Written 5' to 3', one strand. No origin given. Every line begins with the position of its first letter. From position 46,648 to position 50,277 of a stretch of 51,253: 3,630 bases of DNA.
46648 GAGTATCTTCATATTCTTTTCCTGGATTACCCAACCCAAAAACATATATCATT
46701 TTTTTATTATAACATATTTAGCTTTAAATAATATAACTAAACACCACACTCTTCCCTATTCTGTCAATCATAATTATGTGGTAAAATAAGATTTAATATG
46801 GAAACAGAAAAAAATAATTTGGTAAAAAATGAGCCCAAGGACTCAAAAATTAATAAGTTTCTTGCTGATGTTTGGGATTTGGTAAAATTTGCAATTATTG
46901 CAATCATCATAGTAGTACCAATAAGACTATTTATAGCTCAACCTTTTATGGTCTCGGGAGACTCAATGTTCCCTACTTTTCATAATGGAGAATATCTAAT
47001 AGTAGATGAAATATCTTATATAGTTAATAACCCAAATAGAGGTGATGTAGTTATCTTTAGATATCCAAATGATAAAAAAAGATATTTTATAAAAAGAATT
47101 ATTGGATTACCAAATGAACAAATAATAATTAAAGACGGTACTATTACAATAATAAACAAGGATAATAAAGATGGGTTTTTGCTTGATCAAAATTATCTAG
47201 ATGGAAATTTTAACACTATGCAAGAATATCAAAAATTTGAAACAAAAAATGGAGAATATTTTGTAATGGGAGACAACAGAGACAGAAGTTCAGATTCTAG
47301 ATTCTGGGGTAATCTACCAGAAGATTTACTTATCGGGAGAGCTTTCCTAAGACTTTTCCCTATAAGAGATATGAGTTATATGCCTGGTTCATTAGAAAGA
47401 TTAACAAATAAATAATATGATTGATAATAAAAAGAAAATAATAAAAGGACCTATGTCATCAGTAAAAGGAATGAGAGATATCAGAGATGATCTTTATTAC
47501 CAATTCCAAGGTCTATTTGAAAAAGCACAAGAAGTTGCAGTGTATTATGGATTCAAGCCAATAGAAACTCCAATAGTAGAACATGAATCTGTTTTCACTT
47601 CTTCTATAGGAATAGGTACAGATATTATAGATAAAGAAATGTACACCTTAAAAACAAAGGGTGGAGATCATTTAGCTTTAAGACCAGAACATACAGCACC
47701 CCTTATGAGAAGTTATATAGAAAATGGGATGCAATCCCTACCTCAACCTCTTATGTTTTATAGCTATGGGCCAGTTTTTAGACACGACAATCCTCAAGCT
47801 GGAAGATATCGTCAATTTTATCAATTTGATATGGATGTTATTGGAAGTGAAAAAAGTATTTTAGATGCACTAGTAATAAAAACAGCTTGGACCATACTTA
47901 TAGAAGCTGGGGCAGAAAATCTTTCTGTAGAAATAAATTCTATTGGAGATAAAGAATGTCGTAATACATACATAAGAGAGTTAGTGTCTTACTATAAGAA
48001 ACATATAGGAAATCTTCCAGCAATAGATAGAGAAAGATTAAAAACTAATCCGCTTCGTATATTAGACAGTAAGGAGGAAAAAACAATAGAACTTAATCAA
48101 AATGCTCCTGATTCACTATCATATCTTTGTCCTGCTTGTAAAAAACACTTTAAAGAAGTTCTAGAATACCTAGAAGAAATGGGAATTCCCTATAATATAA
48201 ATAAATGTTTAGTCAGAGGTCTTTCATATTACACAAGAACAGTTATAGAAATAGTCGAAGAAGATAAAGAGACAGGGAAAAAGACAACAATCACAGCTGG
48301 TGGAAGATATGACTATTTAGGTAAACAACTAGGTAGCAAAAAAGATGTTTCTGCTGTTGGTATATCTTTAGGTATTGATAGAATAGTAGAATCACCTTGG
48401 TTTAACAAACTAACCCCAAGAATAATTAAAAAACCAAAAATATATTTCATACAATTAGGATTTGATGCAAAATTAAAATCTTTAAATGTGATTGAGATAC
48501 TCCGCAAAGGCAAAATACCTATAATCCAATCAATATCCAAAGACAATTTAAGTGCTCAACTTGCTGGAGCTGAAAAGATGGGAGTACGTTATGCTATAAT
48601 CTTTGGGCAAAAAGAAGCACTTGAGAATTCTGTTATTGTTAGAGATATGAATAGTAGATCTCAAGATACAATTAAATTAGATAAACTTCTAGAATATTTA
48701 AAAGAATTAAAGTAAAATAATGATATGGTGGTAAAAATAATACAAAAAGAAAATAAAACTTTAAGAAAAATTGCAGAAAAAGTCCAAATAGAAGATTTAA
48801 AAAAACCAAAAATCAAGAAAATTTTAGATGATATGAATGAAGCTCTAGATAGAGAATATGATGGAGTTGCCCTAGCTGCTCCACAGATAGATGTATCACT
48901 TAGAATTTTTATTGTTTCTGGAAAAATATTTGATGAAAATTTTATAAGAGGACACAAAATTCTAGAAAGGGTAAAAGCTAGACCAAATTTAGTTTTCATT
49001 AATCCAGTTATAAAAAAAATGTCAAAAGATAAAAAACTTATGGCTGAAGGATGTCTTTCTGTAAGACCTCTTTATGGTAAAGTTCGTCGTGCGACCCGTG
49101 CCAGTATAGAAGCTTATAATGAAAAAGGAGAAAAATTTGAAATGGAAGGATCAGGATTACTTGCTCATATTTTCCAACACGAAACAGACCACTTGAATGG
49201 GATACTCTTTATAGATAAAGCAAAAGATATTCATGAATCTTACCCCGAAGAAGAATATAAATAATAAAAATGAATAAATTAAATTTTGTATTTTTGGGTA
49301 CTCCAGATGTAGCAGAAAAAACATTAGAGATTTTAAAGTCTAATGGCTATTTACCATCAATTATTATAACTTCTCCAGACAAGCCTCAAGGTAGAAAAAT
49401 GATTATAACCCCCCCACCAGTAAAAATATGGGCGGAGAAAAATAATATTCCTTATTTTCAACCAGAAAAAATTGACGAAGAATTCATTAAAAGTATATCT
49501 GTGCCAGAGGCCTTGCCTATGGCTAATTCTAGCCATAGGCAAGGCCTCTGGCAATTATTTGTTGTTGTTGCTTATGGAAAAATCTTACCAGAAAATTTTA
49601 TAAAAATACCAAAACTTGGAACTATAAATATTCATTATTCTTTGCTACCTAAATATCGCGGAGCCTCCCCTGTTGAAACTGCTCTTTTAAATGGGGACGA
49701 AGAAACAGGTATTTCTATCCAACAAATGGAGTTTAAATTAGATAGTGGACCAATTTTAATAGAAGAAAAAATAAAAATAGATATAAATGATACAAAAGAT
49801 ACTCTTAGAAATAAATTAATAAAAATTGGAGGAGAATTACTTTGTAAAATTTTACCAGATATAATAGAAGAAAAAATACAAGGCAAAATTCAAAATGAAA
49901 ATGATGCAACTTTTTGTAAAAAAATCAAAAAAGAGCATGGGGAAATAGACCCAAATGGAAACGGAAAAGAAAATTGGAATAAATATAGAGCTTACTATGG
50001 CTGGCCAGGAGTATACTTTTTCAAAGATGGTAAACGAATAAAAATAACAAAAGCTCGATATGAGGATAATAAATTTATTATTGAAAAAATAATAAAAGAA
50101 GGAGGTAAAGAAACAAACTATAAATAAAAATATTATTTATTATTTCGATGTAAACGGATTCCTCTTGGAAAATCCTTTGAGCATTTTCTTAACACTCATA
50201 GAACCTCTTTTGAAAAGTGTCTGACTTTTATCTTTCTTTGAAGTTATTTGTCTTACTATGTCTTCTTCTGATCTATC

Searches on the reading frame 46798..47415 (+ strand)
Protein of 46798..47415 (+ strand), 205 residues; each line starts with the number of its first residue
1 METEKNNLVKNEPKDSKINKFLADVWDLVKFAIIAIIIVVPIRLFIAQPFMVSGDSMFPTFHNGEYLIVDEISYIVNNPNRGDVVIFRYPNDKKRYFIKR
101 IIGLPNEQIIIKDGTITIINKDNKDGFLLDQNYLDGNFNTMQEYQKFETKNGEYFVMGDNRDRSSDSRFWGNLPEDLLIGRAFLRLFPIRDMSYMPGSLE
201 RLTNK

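Call 71: search_protein_families(library=pfam, proteins=[window:46798-47415:+], max_evalue=0.001)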
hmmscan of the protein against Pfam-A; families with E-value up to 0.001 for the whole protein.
window:46798-47415:+ (205 aa): 2 families
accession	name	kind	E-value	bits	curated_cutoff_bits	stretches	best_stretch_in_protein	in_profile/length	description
PF10502.14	Peptidase_S26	-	5.3e-46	157.1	22.9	1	26-186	2-167/168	Signal peptidase, peptidase S26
PF00717.28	Peptidase_S24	-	4.1e-06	26.9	23.3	1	51-109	39-89/116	Peptidase S24-like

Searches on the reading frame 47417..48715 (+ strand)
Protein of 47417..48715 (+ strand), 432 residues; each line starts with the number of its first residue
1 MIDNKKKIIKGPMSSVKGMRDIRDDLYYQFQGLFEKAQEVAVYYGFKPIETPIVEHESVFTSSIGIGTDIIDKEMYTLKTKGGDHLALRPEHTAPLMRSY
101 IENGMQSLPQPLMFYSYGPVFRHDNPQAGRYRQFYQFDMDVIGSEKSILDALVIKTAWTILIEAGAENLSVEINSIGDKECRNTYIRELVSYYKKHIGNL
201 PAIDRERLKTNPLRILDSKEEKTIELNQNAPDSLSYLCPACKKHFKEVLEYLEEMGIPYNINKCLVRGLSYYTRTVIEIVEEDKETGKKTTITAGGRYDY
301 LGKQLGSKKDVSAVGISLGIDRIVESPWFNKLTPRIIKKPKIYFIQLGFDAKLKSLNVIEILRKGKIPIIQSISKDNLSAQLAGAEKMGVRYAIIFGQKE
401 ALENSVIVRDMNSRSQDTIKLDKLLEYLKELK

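Call 71: search_protein_families(library=pfam, proteins=[window:47417-48715:+], max_evalue=0.001)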
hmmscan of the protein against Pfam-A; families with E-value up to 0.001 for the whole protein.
window:47417-48715:+ (432 aa): 4 families
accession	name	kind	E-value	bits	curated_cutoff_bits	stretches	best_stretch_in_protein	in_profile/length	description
PF13393.11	tRNA-synt_His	-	4.8e-29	102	25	1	18-323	1-308/308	Histidyl-tRNA synthetase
PF00587.30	tRNA-synt_2b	-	1e-13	52.2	29.3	1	76-320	1-168/179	tRNA synthetase class II core domain (G, H, P, S and T)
PF03129.25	HGTP_anticodon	-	1.2e-11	45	21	1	356-431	19-94/94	Anticodon binding domain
PF01409.25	tRNA-synt_2d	-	0.00045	20.2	19.8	0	33-150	22-141/246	tRNA synthetases class II core domain (F)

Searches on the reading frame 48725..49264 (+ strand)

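Call 71: search_protein_families(library=pfam, proteins=[window:48725-49264:+], max_evalue=0.001)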
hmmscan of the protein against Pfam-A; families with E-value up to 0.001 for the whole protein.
window:48725-49264:+ (179 aa): 1 family
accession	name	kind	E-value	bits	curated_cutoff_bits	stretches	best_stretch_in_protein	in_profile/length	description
PF01327.26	Pep_deformylase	-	2.8e-43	147.6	22.8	1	4-169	3-153/156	Polypeptide deformylase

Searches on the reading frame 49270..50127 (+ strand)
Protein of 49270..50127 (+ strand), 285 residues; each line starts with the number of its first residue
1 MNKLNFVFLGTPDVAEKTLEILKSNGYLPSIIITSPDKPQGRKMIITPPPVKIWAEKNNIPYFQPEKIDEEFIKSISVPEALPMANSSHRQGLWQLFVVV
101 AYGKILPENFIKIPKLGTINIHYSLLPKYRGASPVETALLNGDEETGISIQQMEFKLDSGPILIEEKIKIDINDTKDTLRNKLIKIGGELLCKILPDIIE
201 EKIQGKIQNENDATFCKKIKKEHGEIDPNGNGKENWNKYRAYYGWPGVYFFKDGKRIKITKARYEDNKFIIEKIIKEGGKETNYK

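Call 71: search_protein_families(library=pfam, proteins=[window:49270-50127:+], max_evalue=0.001)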
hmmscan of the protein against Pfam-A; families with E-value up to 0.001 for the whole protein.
window:49270-50127:+ (285 aa): 2 families
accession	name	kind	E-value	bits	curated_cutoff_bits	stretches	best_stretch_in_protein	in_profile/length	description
PF00551.24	Formyl_trans_N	-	5.8e-34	117.9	26.1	1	5-193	2-179/181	Formyl transferase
PF02911.23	Formyl_trans_C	-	1.4e-08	35.2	21.1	1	218-269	1-52/100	Formyl transferase, C-terminal domain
